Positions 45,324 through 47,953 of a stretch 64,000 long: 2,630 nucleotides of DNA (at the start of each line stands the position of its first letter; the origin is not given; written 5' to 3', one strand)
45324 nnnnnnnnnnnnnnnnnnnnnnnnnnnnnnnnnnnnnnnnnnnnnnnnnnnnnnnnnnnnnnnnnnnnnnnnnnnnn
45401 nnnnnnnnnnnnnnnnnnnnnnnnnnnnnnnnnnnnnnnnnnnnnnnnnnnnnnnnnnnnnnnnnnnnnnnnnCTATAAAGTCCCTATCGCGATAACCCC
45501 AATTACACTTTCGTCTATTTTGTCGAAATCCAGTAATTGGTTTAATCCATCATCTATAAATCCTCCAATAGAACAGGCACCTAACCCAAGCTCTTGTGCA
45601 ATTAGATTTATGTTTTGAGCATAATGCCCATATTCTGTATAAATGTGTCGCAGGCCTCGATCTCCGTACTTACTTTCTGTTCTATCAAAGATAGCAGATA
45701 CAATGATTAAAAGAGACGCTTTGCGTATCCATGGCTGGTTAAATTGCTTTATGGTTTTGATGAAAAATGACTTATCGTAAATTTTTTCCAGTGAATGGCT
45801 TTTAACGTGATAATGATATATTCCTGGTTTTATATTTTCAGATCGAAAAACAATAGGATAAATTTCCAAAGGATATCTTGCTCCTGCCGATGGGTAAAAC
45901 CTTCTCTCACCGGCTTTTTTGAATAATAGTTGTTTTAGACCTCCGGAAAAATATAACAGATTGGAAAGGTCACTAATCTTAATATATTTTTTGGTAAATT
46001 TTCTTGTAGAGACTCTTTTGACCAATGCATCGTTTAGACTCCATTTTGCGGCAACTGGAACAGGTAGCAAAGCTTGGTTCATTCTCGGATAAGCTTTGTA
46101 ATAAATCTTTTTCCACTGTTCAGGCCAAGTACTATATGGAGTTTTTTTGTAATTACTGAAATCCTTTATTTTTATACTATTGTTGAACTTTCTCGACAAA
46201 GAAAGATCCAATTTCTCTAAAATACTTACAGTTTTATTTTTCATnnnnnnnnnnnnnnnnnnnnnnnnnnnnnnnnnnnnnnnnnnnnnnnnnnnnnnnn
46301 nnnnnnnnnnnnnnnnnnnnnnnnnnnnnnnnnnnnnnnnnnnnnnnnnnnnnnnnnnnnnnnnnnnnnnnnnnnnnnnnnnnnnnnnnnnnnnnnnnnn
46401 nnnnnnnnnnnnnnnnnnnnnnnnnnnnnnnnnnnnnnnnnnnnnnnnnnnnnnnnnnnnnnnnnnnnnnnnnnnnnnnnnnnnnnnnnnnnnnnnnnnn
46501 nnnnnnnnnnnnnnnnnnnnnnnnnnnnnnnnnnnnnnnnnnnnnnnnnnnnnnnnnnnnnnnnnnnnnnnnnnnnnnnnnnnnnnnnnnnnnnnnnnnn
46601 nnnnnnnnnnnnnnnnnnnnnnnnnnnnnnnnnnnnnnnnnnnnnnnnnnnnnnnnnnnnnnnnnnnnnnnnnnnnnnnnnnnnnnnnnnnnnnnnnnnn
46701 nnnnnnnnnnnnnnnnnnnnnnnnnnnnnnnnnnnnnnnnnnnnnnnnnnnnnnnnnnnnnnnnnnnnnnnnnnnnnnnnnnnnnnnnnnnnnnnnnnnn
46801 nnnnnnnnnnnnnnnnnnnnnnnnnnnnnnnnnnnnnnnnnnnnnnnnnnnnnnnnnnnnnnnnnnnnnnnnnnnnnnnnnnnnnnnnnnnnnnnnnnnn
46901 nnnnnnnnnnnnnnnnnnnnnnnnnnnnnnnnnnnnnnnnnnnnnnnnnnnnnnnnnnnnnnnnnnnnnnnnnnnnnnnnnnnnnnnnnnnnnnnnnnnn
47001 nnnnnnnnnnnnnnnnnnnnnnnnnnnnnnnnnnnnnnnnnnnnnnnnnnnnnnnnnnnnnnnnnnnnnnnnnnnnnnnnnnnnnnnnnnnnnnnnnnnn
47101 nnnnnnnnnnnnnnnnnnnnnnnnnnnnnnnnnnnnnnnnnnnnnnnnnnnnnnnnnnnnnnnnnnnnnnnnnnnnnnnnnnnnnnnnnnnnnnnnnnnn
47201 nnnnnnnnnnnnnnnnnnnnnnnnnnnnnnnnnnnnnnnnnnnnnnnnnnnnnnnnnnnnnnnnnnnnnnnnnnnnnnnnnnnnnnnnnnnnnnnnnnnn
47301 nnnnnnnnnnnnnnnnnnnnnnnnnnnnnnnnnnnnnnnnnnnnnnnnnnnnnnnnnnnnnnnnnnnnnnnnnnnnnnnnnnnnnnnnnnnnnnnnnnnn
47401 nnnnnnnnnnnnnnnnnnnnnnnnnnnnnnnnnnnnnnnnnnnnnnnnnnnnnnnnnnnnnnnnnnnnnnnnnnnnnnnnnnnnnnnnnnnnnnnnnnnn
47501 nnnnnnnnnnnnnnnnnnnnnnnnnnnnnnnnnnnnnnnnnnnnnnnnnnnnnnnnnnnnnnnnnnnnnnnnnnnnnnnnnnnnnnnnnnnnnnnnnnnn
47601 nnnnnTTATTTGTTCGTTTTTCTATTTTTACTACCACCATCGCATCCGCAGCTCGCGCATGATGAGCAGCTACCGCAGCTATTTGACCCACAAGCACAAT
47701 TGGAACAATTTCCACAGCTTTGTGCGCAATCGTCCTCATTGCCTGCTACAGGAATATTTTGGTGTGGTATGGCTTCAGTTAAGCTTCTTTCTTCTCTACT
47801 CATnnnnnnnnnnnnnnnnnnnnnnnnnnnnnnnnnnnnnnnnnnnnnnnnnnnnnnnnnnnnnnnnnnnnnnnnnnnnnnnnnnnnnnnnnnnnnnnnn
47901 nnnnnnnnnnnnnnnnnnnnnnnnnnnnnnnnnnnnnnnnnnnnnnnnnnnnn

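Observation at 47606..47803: Precursor core of 12 Cys and 8 Ser in 32 residues with a short polar C-terminal tail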

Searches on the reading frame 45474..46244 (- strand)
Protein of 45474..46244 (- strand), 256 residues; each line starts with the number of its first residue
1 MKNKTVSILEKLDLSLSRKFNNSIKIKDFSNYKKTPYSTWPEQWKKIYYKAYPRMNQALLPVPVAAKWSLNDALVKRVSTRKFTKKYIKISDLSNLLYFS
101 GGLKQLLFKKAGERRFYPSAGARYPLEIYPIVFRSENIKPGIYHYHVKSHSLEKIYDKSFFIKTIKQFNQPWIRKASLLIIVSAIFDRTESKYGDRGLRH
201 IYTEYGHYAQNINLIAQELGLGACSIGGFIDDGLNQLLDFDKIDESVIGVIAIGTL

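Call 3: search_protein_families(library=pfam, proteins=[window:45474-46244:-], max_evalue=0.01)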
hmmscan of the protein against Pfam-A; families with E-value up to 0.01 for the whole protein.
window:45474-46244:- (256 aa): 2 families
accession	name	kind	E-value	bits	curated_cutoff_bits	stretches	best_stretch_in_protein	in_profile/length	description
PF00881.29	Nitroreductase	-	4.2e-22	79.5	23.5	1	75-254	2-166/167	Nitroreductase family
PF14512.11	TM1586_NiRdase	-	0.00047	20.3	27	0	202-254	81-131/215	Putative TM nitroreductase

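Call 4: search_protein_families(library=ncbifam, proteins=[window:45474-46244:-], max_evalue=0.01)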
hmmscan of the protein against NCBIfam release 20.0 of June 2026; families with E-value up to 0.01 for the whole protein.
window:45474-46244:- (256 aa): 2 families
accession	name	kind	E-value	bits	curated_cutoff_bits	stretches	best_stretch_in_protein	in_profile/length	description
TIGR03605.1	antibiot_sagB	domain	2.6e-43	147.5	78.4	1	90-255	2-173/173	SagB family peptide dehydrogenase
TIGR04511.1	SagB_rel_DH_2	exception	7.6e-24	84.5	240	1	57-254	161-367/380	putative peptide maturation dehydrogenase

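Call 26: search_solved_structures(query=window:45474-46244:-, max_evalue=0.01)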
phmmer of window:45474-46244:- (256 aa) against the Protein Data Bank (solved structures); distinct sequences matched with E-value up to 0.01: 11.
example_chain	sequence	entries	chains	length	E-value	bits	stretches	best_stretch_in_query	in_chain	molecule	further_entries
3eo7_A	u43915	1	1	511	1.6e-36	129.4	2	93-254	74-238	Putative Nitroreductase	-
5lq4_A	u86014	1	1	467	8.9e-13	51.6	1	64-254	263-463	CyaGox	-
8pz5_A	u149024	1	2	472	9.1e-13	51.6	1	64-254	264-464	SagB-type dehydrogenase domain protein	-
5lq4_B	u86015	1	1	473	9.2e-13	51.6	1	64-254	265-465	CyaGox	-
7ly5_B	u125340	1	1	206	2.6e-12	50.1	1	68-236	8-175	BmdC, oxidase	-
7ly7_B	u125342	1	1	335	6.5e-12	48.8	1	65-235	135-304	BmdC, Oxidase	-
7ly4_A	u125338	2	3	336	6.6e-12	48.8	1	65-235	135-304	BmdC, Oxidase | BmdC, NRPS oxidase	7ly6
6gos_C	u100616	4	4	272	7e-09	38.8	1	113-242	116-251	Microcin B17-processing protein McbC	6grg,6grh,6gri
3hoi_A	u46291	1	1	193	3.5e-05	26.7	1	69-216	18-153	FMN-dependent nitroreductase BF3017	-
8cqs_A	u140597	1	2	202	4.2e-05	26.5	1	69-182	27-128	Nitroreductase-like protein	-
4dn2_A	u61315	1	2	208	0.0023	20.8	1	194-253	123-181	Nitroreductase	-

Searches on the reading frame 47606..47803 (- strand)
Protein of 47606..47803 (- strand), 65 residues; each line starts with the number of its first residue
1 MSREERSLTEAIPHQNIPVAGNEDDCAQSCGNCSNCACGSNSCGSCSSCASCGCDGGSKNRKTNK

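Call 3: search_protein_families(library=pfam, proteins=[window:47606-47803:-], max_evalue=0.01)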
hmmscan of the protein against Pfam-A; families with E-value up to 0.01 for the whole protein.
window:47606-47803:- (65 aa): 0 families

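Call 4: search_protein_families(library=ncbifam, proteins=[window:47606-47803:-], max_evalue=0.01)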
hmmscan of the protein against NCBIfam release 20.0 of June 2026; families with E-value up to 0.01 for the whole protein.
window:47606-47803:- (65 aa): 0 families

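Call 7: find_homologous_proteins(query=window:47606-47803:-, max_evalue=10)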
Query window:47606-47803:- (65 aa): 16 proteins with E <= 10 among 16 candidates.
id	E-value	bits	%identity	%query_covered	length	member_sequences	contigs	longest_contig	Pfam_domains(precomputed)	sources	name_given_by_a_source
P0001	3.1e-15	73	67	74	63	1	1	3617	-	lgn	-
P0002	1.2e-14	72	69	85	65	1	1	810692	-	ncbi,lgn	-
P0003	1.1e-13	68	58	92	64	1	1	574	-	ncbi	-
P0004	1.2e-13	68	64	77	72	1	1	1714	-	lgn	-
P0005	7.4e-13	66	72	86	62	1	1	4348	-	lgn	-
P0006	1.0e-11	62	60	85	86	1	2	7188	-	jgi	-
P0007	2.8e-11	61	70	78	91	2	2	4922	-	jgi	-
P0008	8.1e-11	59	59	74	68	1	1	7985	-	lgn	-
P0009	6.6e-10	57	56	74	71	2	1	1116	-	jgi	jgi:hypothetical protein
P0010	1.4e-9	55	64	68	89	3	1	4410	-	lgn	-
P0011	1.0e-8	53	54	74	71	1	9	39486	-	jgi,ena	-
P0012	3.6e-8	51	51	74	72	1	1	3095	-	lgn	-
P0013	5.9e-7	47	54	74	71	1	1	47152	-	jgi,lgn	-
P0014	1.3e-6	46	100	8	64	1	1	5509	-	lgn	-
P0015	7.3e-6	44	51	74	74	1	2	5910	-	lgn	-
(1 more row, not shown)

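Call 72: search_protein_representatives(alignment_id=A1)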
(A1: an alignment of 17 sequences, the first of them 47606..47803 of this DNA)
Query: 17 sequences, 85 profile positions. Proteins with E-value up to 0.001 (for the whole library): 11; up to 1e-10: 10; up to 1e-30: 0. The best 11 are listed.
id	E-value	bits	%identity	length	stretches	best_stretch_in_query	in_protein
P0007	2.5e-27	111.0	-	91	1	2-82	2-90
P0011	1.7e-25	105.2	-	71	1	18-84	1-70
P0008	9.1e-23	96.4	-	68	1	20-84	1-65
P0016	5.0e-22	94.0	-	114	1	13-83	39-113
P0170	2.4e-21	91.8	-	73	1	19-83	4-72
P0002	3.3e-21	91.4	-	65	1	20-83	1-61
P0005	3.5e-21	91.3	-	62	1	23-81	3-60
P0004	2.0e-20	88.9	-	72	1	20-81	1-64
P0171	1.7e-19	85.9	-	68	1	23-82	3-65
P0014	4.2e-17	78.2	-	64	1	23-80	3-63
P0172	1.8e-08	50.6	-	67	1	2-55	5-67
